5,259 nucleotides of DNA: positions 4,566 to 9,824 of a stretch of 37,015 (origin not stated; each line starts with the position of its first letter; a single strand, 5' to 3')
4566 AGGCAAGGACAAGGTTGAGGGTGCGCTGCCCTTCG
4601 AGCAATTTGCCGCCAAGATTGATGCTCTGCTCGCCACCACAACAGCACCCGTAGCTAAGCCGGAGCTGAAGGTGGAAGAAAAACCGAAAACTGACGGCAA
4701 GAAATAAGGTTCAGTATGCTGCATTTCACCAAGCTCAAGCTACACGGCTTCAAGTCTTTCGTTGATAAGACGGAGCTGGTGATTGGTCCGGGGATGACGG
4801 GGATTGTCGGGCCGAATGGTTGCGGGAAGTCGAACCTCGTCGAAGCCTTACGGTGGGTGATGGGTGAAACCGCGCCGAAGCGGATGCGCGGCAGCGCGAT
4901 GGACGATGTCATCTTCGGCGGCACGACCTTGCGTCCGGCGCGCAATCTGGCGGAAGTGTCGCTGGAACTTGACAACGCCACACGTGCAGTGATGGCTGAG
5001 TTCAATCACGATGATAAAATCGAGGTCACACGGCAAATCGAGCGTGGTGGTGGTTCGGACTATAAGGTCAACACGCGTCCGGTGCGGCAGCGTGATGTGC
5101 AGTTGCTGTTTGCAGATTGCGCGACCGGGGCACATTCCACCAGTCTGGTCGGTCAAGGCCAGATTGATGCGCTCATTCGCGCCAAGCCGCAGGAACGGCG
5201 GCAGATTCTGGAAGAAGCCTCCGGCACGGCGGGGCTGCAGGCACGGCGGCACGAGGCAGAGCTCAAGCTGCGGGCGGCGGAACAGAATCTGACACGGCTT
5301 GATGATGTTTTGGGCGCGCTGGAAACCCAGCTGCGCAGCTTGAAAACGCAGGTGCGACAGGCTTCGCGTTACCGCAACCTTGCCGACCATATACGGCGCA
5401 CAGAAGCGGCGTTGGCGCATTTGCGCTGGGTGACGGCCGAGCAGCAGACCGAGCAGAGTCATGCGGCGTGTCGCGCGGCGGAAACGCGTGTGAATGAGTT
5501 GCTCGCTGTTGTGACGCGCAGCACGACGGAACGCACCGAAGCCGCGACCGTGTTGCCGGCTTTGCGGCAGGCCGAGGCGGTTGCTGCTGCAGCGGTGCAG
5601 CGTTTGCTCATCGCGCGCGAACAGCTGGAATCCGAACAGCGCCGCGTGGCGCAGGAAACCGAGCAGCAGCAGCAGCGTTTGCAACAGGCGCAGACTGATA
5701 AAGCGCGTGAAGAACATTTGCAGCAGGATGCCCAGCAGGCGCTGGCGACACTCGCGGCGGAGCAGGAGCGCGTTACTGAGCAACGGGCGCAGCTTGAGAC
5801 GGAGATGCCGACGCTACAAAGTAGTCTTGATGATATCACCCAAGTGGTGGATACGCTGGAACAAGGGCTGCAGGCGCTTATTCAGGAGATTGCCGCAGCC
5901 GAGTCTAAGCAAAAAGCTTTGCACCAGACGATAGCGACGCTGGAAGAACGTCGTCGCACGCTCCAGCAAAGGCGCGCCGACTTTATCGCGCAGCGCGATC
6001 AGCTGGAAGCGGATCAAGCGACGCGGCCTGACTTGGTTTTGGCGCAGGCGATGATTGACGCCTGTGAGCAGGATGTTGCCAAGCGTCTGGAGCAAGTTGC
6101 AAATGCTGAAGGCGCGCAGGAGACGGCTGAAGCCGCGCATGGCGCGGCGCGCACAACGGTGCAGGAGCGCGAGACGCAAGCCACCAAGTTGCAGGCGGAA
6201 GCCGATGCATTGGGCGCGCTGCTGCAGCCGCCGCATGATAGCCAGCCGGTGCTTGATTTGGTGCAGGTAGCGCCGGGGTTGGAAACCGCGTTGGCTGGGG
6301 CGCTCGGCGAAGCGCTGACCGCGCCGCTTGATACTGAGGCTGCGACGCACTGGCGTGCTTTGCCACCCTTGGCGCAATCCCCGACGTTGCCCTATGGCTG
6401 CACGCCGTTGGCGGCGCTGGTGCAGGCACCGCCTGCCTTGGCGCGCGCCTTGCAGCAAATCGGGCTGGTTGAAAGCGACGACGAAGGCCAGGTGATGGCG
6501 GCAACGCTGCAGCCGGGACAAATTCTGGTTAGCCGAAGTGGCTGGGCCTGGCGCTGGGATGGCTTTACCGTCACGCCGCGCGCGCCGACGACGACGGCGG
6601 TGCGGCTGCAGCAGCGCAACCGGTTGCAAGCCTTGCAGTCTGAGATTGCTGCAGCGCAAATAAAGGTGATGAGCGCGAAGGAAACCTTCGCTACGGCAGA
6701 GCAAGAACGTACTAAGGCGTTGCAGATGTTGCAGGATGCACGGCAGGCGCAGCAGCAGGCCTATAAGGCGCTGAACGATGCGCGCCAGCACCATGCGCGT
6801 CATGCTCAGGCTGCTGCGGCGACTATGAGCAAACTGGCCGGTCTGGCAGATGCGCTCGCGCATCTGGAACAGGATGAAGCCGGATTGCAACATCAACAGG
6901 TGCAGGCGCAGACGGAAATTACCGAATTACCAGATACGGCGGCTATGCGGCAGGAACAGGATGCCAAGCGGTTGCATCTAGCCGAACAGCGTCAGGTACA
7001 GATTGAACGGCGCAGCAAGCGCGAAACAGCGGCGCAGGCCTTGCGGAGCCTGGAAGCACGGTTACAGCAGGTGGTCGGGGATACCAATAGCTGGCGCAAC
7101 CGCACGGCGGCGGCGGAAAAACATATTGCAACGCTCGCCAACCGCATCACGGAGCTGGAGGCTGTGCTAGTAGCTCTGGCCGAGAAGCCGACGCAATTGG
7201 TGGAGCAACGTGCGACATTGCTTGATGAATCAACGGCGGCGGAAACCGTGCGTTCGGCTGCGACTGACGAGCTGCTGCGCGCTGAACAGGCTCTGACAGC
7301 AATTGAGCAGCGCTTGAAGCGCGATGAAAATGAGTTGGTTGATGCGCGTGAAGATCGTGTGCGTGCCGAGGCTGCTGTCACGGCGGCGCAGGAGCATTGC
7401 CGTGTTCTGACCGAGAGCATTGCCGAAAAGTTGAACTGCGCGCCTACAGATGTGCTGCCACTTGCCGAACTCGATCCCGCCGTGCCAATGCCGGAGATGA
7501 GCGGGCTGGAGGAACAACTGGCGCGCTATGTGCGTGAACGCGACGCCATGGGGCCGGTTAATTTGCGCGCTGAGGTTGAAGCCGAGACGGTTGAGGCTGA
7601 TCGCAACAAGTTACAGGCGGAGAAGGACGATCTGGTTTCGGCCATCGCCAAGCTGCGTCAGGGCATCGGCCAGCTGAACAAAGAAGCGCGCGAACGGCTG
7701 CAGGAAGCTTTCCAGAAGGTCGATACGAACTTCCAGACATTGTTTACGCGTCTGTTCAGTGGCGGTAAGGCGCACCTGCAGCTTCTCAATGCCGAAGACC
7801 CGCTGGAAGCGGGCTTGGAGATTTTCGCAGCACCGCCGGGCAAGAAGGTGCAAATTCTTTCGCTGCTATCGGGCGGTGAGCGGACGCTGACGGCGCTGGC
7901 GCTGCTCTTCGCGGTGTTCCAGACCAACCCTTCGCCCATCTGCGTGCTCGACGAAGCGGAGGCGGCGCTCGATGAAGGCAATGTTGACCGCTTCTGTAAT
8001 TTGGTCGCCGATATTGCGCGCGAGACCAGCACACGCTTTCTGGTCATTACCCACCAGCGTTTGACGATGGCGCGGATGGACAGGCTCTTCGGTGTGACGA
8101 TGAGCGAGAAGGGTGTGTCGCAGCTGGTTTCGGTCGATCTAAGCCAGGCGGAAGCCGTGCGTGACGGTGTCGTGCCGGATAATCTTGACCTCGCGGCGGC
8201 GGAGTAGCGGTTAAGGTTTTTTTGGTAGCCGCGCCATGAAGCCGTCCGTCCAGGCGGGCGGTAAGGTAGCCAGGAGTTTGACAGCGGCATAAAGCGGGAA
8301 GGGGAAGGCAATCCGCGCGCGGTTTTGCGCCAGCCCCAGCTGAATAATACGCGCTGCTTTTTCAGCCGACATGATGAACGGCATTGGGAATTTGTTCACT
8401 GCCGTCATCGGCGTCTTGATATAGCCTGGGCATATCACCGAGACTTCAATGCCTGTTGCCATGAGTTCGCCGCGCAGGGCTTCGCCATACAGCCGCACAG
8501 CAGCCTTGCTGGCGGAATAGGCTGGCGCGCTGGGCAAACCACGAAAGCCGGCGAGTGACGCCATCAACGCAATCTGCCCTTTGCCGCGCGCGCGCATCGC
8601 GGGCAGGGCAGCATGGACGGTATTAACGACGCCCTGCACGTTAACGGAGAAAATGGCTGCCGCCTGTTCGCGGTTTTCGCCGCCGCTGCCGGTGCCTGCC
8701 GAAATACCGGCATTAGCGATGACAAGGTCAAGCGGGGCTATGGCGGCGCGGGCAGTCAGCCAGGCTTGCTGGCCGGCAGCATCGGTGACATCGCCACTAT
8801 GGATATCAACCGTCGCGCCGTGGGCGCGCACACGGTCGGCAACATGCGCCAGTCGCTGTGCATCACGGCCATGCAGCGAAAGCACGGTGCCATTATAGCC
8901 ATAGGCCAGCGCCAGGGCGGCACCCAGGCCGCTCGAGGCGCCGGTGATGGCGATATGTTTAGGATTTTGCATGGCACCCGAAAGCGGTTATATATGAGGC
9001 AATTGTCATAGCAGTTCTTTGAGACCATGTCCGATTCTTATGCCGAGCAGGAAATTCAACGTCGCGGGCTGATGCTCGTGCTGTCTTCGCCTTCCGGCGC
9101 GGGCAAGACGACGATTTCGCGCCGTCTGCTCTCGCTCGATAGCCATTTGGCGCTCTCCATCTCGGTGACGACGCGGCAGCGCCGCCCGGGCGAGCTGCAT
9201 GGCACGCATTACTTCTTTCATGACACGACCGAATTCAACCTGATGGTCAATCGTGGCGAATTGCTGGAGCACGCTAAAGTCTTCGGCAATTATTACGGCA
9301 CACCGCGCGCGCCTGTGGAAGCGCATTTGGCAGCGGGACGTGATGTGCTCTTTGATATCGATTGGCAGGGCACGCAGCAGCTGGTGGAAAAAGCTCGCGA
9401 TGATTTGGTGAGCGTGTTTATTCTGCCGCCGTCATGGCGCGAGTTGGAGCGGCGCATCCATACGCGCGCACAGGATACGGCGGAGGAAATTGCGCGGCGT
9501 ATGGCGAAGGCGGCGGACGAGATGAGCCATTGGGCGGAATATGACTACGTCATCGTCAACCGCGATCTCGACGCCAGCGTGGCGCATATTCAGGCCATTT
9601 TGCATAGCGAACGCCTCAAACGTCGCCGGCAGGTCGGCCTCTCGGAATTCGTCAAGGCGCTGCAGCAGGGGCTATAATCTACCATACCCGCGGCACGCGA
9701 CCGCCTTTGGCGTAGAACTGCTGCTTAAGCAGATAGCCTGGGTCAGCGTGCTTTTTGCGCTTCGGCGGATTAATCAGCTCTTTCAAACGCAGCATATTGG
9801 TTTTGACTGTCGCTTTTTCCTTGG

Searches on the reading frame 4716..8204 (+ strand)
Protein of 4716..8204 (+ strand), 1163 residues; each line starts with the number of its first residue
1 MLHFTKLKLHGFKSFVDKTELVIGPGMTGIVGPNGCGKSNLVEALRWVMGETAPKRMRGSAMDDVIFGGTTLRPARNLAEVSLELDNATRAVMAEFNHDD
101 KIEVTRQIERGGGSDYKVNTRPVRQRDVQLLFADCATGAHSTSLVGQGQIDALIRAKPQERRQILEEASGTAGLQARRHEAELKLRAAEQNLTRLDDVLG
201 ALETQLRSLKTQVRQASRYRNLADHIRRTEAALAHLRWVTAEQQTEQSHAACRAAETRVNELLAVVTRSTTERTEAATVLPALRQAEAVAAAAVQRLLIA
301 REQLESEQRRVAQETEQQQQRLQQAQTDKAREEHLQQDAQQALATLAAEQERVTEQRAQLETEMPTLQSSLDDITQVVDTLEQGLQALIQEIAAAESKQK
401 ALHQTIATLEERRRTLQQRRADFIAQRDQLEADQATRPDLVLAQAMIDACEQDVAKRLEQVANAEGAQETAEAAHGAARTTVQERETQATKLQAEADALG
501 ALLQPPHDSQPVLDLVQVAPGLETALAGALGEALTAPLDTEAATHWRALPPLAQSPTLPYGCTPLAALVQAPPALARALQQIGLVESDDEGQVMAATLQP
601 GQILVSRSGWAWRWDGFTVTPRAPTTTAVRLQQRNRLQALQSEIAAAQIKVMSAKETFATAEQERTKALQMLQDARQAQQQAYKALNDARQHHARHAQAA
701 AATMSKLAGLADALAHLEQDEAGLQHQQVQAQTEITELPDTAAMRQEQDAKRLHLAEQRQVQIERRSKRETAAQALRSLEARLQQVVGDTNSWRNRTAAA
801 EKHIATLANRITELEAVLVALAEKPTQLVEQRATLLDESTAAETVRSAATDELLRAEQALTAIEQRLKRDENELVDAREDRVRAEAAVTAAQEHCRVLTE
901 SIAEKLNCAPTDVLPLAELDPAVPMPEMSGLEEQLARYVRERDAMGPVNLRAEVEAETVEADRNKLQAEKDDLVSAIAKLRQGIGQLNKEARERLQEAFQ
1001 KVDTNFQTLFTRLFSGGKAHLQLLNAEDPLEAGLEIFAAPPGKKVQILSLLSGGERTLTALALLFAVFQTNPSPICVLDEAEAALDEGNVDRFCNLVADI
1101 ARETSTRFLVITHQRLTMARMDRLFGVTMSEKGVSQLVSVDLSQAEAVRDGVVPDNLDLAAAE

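Call 35: search_protein_families(library=pfam, proteins=[window:4716-8204:+], max_evalue=0.0001)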
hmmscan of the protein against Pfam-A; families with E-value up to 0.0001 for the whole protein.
window:4716-8204:+ (1163 aa): 5 families
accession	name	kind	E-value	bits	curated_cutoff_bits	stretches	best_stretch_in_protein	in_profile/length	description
PF02463.25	SMC_N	-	2.8e-56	190.9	40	1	5-1135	3-219/220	RecF/RecN/SMC N terminal domain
PF13476.12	AAA_23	-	7.8e-14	53.2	27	1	6-215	1-155/201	AAA domain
PF13175.12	AAA_15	-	1.5e-13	51.5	32.1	1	6-394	5-277/374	AAA ATPase domain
PF13304.12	AAA_21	-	5.6e-10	40.2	27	1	27-51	1-25/304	AAA domain, putative AbiEii toxin, Type IV TA system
PF06470.18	SMC_hinge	-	1.3e-05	26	22.5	0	509-591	5-112/116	SMC proteins Flexible Hinge Domain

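Call 56: list_cluster_members(proteins=[window:4716-8204:+, window:18829-20901:+, window:25670-28882:-, window:30706-32001:+, window:34973-36109:+, window:9027-9674:+])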
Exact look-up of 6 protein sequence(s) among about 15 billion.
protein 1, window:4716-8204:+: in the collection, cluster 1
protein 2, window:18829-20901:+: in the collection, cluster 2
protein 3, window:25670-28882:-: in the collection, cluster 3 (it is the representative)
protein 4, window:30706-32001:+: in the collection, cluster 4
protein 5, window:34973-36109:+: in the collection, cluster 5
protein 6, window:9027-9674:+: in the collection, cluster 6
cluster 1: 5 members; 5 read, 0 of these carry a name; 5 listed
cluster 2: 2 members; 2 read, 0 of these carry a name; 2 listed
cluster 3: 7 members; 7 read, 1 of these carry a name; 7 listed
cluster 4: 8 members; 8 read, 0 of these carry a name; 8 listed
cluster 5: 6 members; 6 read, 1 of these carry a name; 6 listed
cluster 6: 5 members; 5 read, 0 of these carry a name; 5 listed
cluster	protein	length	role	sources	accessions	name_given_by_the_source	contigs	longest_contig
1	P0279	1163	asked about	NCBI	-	-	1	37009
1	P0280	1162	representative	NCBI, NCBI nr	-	-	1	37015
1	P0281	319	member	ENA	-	-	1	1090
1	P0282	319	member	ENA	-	-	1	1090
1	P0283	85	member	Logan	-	-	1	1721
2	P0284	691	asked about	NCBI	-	-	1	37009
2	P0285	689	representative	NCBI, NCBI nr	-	-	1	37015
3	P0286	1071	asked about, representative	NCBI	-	-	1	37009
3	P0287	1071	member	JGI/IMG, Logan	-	multidrug efflux pump subunit AcrB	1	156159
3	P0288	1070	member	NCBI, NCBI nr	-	-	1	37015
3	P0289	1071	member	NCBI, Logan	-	-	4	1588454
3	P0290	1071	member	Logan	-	-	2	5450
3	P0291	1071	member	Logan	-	-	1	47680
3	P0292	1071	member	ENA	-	-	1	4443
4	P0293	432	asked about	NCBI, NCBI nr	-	-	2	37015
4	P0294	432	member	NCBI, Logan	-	-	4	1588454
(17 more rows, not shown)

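Call 57: find_encoding_contigs(protein=P0294, flank=10000, max_places=3)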
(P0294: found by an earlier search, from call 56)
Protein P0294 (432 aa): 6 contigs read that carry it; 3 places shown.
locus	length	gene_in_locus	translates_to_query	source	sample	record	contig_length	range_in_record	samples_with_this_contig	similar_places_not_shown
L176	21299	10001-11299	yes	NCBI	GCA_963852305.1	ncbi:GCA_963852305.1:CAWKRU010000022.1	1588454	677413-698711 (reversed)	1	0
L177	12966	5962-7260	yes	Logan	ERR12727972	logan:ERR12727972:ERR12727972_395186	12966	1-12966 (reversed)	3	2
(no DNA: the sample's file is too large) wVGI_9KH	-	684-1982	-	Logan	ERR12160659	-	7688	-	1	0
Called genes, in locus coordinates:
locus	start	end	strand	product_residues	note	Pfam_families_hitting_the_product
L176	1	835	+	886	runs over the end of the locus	PF01411:tRNA-synt_2c, PF07973:tRNA_SAD, PF02272:DHHA1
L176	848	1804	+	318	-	PF02230:Abhydrolase_2 (weak), PF10503:Esterase_PHB (weak), PF00326:Peptidase_S9 (weak)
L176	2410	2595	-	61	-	-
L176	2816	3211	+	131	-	PF01527:HTH_Tnp_1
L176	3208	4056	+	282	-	PF13276:HTH_21, PF00665:rve, PF13683:rve_3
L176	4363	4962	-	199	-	PF05724:TPMT (weak), PF08241:Methyltransf_11 (weak), PF13649:Methyltransf_25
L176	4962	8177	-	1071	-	PF00873:ACR_tran, PF02355:SecD_SecF_C (faint)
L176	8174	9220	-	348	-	PF25919:BSH_CusB (faint), PF00364:Biotin_lipoyl (faint), PF25917:BSH_RND, PF25973:BSH_CzcB (weak)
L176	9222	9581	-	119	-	PF00581:Rhodanese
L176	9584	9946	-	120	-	PF12840:HTH_20 (weak), PF01022:HTH_5, PF12802:MarR_2 (weak)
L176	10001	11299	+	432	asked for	PF07992:Pyr_redox_2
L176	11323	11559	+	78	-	PF11127:YgaP-like_TM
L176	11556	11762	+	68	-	PF11127:YgaP-like_TM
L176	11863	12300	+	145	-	PF00210:Ferritin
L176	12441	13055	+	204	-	PF11845:Tll0287-like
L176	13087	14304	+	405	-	PF00015:MCPsignal, PF13682:CZB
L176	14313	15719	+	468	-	PF01654:Cyt_bd_oxida_I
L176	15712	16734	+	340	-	PF02322:Cyt_bd_oxida_II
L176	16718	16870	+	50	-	-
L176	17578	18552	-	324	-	PF00535:Glycos_transf_2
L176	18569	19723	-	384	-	PF01266:DAO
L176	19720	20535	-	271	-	PF00535:Glycos_transf_2 (weak)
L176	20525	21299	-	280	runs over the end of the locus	PF01261:AP_endonuc_2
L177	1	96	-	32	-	?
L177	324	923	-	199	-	PF05724:TPMT (weak), PF08241:Methyltransf_11 (weak), PF13649:Methyltransf_25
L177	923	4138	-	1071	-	PF00873:ACR_tran, PF02355:SecD_SecF_C (faint)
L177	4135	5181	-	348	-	PF25919:BSH_CusB (faint), PF00364:Biotin_lipoyl (faint), PF25917:BSH_RND, PF25973:BSH_CzcB (weak)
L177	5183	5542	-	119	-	PF00581:Rhodanese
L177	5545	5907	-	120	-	PF12840:HTH_20 (weak), PF01022:HTH_5, PF12802:MarR_2 (weak)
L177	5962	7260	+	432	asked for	PF07992:Pyr_redox_2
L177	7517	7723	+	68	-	PF11127:YgaP-like_TM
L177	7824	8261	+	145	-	PF00210:Ferritin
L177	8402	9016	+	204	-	PF11845:Tll0287-like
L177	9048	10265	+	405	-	PF00015:MCPsignal, PF13682:CZB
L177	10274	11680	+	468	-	PF01654:Cyt_bd_oxida_I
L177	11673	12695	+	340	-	PF02322:Cyt_bd_oxida_II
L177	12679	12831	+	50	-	-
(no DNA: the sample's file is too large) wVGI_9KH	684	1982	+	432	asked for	PF07992:Pyr_redox_2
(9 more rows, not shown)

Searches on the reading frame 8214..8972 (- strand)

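Call 35: search_protein_families(library=pfam, proteins=[window:8214-8972:-], max_evalue=0.0001)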
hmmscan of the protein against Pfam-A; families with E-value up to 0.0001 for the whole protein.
window:8214-8972:- (253 aa): 3 families
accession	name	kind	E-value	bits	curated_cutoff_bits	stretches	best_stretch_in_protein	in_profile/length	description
PF00106.31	adh_short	-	2.4e-43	148.4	26.6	1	5-191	1-188/195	short chain dehydrogenase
PF13561.12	adh_short_C2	-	4.4e-25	89.1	27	1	11-205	1-196/236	Enoyl-(Acyl carrier protein) reductase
PF08659.16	KR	-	3.9e-07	30.6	22.6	1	9-159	5-156/180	KR domain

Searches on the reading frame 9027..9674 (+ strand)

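Call 35: search_protein_families(library=pfam, proteins=[window:9027-9674:+], max_evalue=0.0001)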
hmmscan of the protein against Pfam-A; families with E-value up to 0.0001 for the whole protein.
window:9027-9674:+ (216 aa): 1 family
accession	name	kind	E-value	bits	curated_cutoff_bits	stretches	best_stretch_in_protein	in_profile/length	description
PF00625.27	Guanylate_kin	-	7.3e-47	159.9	25.2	1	16-194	4-181/182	Guanylate kinase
